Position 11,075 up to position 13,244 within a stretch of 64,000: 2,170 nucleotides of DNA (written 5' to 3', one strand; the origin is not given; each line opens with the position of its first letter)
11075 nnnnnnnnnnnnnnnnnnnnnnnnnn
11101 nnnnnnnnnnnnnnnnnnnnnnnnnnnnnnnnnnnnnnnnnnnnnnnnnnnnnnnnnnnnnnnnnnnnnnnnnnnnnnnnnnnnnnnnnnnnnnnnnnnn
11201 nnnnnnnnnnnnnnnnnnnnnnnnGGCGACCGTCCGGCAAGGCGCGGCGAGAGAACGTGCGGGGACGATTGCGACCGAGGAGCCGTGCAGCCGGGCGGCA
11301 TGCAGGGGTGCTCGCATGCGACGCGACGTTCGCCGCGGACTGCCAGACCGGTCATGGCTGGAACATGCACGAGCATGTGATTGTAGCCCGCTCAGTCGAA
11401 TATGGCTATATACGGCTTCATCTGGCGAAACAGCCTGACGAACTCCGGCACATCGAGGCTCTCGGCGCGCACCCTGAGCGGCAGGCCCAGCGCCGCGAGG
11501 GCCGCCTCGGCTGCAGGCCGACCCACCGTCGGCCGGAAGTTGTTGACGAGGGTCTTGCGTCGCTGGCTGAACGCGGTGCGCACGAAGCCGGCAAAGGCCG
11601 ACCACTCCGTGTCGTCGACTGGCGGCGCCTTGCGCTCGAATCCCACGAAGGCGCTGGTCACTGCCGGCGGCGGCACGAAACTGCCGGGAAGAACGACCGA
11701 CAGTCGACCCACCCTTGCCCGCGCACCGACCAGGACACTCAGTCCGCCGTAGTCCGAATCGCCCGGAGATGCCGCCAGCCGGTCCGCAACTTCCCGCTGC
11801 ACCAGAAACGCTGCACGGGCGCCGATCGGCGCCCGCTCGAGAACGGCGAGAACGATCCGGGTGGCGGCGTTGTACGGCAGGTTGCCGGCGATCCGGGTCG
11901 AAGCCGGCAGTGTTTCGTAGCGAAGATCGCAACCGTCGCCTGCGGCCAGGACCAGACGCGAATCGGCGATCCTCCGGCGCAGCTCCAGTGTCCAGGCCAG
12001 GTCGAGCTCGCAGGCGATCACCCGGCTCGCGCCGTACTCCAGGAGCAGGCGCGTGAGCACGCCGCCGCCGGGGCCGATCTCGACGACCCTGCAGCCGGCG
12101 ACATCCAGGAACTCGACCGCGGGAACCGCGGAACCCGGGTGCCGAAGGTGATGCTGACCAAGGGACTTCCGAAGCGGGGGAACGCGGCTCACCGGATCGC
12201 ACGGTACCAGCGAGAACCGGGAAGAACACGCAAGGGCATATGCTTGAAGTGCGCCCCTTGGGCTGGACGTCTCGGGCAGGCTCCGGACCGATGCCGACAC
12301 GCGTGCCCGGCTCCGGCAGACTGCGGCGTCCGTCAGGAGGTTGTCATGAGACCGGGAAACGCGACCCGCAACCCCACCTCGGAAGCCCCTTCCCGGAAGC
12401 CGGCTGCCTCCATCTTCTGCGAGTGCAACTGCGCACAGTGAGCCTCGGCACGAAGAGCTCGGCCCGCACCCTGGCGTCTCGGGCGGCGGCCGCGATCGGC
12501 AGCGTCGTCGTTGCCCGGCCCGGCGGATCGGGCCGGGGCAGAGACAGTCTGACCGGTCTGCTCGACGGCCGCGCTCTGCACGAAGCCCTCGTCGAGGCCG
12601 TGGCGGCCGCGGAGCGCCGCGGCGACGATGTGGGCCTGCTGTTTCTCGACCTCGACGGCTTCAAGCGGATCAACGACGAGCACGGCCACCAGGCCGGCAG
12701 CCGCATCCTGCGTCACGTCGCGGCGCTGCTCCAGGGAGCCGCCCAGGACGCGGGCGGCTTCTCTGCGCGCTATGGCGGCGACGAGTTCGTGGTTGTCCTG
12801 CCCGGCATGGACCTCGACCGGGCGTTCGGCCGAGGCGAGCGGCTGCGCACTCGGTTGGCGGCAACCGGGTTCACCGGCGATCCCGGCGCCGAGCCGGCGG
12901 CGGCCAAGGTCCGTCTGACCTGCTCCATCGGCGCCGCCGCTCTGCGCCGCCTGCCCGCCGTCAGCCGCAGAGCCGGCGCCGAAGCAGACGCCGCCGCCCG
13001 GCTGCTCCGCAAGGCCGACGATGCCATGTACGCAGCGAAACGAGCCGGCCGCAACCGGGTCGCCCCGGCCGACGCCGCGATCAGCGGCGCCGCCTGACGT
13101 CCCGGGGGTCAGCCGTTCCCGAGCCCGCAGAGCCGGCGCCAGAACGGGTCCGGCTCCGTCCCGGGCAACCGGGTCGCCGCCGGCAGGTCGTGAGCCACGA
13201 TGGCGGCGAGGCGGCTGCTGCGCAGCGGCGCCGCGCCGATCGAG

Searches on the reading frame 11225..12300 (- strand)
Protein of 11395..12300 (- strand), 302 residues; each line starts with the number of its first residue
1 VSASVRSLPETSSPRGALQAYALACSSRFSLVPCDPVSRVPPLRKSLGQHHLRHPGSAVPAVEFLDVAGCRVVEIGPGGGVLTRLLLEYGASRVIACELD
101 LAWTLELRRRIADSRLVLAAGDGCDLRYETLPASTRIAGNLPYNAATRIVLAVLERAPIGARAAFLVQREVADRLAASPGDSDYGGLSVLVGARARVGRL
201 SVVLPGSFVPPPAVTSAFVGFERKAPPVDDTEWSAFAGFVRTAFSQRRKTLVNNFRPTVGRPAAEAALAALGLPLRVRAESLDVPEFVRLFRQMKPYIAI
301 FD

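Call 42: search_protein_families(library=pfam, proteins=[window:11395-12300:-, window:11225-12229:-], max_evalue=0.001)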
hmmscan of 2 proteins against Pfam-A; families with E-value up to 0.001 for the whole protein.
window:11395-12300:- (302 aa): 1 family
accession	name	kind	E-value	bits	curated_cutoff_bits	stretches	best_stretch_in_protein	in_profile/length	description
PF00398.26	RrnaAD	-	5.3e-34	118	24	1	44-294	5-261/263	Ribosomal RNA adenine dimethylase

window:11225-12229:- (335 aa): 0 families

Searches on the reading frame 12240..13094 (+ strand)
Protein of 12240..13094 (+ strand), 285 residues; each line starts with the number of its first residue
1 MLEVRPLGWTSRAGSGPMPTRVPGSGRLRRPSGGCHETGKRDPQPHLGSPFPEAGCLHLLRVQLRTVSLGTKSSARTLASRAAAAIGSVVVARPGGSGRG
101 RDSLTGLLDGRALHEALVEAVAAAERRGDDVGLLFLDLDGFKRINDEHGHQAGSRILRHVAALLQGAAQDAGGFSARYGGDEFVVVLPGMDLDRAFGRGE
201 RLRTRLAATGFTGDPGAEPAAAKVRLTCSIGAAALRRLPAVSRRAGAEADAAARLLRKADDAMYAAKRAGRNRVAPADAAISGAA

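Call 42: search_protein_families(library=pfam, proteins=[window:12240-13094:+], max_evalue=0.001)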
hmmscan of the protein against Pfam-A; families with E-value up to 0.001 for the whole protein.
window:12240-13094:+ (285 aa): 1 family
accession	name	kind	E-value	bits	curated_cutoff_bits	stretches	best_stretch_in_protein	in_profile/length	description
PF00990.26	GGDEF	-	1.1e-31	110.3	23.8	1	101-273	3-161/161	Diguanylate cyclase, GGDEF domain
